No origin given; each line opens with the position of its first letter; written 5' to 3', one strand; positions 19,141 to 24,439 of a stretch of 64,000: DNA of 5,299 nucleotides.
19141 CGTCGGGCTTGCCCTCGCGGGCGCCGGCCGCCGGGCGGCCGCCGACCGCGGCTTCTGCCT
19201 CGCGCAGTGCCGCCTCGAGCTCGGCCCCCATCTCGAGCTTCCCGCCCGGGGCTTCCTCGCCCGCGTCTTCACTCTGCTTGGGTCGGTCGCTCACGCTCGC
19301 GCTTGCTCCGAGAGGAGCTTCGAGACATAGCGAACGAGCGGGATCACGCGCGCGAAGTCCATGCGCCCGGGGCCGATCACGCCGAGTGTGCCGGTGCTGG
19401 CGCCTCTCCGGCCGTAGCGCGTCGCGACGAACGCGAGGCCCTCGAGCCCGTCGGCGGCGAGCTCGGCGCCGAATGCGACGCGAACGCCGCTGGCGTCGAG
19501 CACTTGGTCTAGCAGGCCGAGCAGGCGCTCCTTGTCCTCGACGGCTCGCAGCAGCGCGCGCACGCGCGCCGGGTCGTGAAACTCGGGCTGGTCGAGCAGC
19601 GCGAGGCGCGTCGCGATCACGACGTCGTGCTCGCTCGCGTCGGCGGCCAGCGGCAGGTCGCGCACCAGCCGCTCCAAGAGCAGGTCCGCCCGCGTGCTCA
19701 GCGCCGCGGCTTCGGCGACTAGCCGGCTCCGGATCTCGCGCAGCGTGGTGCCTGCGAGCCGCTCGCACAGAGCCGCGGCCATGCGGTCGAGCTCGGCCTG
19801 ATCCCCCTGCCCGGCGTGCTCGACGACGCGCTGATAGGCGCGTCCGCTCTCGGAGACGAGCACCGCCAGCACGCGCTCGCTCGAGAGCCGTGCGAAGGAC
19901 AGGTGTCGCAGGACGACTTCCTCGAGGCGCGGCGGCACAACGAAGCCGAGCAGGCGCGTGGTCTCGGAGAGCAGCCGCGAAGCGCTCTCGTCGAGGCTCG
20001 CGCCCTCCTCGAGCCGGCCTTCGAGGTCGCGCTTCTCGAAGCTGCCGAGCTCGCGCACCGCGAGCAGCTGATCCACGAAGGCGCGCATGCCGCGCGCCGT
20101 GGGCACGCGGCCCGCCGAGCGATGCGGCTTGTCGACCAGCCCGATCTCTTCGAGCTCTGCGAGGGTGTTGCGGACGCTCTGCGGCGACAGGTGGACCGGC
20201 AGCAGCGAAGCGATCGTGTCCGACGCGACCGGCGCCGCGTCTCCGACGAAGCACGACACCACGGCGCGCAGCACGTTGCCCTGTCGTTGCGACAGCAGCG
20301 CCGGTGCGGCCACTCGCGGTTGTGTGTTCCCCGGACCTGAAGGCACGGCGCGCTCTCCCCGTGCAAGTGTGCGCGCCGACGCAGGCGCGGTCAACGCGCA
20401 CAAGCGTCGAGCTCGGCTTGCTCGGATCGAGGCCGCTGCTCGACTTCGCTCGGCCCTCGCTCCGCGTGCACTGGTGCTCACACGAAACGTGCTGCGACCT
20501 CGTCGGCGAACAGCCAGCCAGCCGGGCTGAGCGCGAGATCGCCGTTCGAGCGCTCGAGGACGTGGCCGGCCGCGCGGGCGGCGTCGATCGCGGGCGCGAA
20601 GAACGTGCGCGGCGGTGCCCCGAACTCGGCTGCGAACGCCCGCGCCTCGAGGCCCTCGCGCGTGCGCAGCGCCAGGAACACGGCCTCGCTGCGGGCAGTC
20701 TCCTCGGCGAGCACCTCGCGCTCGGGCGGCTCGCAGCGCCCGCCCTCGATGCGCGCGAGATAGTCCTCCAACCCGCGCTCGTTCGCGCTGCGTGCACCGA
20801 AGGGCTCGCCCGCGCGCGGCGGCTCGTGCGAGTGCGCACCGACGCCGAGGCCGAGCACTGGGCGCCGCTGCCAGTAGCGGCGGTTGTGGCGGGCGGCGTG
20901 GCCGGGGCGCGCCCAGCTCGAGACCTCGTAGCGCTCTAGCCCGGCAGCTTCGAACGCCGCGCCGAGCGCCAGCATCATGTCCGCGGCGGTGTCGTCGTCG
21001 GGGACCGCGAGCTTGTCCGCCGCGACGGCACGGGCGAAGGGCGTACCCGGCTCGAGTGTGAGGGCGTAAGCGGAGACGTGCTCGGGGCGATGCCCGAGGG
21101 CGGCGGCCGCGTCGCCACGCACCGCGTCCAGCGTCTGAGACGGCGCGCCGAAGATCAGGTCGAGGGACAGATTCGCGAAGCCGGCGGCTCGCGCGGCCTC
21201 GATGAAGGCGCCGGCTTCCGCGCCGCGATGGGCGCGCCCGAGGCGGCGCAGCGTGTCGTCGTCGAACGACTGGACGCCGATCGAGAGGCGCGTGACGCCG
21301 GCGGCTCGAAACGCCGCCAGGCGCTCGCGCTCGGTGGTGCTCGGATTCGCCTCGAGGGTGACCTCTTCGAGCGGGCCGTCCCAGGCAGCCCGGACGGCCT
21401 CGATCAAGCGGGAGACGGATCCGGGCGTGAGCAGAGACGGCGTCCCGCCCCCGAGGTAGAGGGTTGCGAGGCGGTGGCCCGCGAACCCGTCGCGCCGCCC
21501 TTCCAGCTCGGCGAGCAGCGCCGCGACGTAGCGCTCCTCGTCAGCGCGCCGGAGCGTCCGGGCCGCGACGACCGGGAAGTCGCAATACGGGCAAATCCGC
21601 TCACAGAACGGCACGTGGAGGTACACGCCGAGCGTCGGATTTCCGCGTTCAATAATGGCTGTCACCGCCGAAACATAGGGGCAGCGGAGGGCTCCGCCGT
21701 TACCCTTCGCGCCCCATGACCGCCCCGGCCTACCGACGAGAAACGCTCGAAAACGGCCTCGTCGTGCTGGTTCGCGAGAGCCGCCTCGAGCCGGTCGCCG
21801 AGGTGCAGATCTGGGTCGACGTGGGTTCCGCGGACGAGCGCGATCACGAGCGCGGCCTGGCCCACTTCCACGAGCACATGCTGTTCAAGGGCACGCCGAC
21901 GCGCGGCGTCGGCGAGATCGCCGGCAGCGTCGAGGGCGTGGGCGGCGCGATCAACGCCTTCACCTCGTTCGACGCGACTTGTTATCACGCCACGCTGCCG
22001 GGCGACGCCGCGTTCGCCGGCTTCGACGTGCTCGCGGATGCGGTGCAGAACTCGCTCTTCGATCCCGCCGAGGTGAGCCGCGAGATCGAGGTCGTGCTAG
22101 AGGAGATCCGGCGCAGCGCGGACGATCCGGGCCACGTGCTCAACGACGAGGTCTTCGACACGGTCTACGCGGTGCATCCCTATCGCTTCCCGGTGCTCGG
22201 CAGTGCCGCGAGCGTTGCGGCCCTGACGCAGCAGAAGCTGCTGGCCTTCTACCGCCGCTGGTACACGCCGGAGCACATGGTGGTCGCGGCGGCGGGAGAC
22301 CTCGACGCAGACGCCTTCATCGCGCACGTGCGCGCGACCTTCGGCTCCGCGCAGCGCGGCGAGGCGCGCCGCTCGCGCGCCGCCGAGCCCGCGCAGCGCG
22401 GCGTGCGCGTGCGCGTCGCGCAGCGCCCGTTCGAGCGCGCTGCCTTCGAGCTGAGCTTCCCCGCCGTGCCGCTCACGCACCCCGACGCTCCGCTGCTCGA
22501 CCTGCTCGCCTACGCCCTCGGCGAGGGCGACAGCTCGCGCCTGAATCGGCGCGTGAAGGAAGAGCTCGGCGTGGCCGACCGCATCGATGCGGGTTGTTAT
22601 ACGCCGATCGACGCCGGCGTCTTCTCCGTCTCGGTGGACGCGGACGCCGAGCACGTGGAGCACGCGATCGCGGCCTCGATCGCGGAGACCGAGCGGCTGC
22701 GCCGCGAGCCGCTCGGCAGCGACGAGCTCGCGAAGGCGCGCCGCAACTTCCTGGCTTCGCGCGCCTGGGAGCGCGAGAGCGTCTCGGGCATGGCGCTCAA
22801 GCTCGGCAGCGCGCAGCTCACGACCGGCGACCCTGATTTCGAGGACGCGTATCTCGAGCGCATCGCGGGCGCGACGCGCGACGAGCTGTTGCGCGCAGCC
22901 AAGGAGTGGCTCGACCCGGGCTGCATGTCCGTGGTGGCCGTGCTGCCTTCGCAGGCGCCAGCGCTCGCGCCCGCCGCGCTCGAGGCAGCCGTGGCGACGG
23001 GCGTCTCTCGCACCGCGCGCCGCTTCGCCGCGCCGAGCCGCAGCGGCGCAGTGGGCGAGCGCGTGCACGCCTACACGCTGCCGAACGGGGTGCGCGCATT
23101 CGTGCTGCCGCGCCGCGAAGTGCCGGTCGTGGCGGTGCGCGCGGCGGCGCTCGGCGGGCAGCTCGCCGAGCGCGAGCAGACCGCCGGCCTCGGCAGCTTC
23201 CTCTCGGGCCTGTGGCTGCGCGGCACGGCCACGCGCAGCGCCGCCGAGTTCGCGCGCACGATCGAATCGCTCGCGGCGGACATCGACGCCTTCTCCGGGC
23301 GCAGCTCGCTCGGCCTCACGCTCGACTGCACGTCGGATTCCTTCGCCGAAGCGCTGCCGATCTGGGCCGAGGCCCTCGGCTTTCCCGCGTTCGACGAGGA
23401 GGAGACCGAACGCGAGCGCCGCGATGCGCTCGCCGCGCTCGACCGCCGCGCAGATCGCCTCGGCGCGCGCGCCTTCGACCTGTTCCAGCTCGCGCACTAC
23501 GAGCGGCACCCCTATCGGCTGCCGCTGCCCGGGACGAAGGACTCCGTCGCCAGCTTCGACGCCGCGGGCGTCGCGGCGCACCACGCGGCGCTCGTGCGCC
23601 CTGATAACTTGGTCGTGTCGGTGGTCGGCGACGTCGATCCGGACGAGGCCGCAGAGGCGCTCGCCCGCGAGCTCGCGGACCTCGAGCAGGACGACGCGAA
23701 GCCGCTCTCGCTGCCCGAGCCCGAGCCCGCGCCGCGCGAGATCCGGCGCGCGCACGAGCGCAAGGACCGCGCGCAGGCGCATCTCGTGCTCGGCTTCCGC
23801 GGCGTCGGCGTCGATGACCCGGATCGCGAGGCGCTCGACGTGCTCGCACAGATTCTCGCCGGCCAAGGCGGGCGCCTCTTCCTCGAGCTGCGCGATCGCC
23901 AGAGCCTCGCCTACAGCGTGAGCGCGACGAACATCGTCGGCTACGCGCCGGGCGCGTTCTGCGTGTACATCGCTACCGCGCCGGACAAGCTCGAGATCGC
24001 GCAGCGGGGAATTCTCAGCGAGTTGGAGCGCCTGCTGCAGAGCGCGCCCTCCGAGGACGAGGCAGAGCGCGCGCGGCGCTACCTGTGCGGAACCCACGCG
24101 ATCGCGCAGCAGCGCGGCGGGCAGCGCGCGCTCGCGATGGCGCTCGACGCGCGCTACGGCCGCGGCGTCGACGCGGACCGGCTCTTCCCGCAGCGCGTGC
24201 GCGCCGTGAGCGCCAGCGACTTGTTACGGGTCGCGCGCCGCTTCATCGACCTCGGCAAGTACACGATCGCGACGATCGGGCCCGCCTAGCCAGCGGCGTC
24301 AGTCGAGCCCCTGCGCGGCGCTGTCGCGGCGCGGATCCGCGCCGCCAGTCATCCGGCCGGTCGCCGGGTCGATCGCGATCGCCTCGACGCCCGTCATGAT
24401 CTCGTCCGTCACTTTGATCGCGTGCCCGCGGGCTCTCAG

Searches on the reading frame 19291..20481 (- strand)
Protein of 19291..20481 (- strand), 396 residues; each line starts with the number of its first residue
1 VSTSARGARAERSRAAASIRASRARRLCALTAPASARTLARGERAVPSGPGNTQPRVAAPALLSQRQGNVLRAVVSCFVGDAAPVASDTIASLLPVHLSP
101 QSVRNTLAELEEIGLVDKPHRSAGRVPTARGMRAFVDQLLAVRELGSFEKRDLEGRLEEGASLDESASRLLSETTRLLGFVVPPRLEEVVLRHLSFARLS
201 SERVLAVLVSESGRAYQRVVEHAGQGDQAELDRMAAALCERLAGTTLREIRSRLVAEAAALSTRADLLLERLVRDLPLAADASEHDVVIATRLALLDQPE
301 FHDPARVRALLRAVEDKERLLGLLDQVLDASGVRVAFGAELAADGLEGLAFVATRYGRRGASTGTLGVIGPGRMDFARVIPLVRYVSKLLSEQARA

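Call 58: search_protein_families(library=pfam, proteins=[window:19291-20481:-], max_evalue=0.00001)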
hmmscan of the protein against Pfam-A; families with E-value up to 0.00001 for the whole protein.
window:19291-20481:- (396 aa): 1 family
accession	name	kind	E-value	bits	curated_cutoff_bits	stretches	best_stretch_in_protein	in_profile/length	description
PF01628.27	HrcA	-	4.9e-48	164.4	22.2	1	165-380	5-215/215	HrcA protein C terminal domain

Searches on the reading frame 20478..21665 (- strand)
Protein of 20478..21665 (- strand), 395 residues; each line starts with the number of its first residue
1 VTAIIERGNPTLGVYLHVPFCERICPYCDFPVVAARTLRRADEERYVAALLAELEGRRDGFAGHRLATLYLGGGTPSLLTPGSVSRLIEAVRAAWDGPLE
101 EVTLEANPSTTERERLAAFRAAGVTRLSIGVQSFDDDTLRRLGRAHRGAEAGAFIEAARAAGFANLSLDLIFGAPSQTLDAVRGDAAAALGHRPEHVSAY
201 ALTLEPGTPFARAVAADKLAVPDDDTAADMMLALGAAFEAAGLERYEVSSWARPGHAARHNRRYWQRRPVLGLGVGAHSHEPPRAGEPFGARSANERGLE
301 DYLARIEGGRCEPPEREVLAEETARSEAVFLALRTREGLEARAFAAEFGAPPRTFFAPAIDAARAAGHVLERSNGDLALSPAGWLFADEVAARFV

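Call 58: search_protein_families(library=pfam, proteins=[window:20478-21665:-], max_evalue=0.00001)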
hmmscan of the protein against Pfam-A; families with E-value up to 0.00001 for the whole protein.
window:20478-21665:- (395 aa): 2 families
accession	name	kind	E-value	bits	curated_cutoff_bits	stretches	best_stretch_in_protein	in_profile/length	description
PF04055.27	Radical_SAM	-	3.4e-23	83.1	29.5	1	16-182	2-159/166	Radical SAM superfamily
PF06969.22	HemN_C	-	4e-12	46.5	24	1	320-386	2-67/67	HemN C-terminal domain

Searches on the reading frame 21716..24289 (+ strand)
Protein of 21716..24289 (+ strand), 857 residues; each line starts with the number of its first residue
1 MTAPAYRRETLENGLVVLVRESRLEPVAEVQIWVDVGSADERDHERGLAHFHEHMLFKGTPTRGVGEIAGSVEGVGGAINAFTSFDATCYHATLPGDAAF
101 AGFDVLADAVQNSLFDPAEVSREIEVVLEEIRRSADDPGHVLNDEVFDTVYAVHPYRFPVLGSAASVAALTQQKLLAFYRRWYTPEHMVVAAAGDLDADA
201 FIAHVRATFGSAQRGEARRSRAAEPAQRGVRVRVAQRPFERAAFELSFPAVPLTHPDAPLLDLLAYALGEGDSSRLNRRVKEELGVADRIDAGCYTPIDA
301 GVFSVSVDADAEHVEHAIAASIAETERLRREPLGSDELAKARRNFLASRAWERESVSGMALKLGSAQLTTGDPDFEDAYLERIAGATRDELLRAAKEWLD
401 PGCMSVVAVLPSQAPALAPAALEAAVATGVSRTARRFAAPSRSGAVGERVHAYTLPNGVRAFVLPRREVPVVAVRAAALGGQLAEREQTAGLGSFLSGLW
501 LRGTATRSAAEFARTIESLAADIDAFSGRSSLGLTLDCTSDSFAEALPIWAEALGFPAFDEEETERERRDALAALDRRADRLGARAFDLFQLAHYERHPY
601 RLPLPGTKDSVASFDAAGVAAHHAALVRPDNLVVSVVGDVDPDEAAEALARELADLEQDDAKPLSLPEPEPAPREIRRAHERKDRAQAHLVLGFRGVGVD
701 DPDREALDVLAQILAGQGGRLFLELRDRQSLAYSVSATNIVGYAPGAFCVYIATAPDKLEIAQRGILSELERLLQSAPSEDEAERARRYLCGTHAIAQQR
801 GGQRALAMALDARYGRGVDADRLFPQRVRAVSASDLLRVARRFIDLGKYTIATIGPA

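Call 58: search_protein_families(library=pfam, proteins=[window:21716-24289:+], max_evalue=0.00001)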
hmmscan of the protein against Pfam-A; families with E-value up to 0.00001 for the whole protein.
window:21716-24289:+ (857 aa): 2 families
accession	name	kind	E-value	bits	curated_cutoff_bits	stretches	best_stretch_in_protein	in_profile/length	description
PF05193.26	Peptidase_M16_C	-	3.8e-71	239.1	23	2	618-789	6-180/181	Peptidase M16 inactive domain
PF00675.25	Peptidase_M16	-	2.5e-46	157.7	22.3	2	17-161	2-146/149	Insulinase (Peptidase family M16)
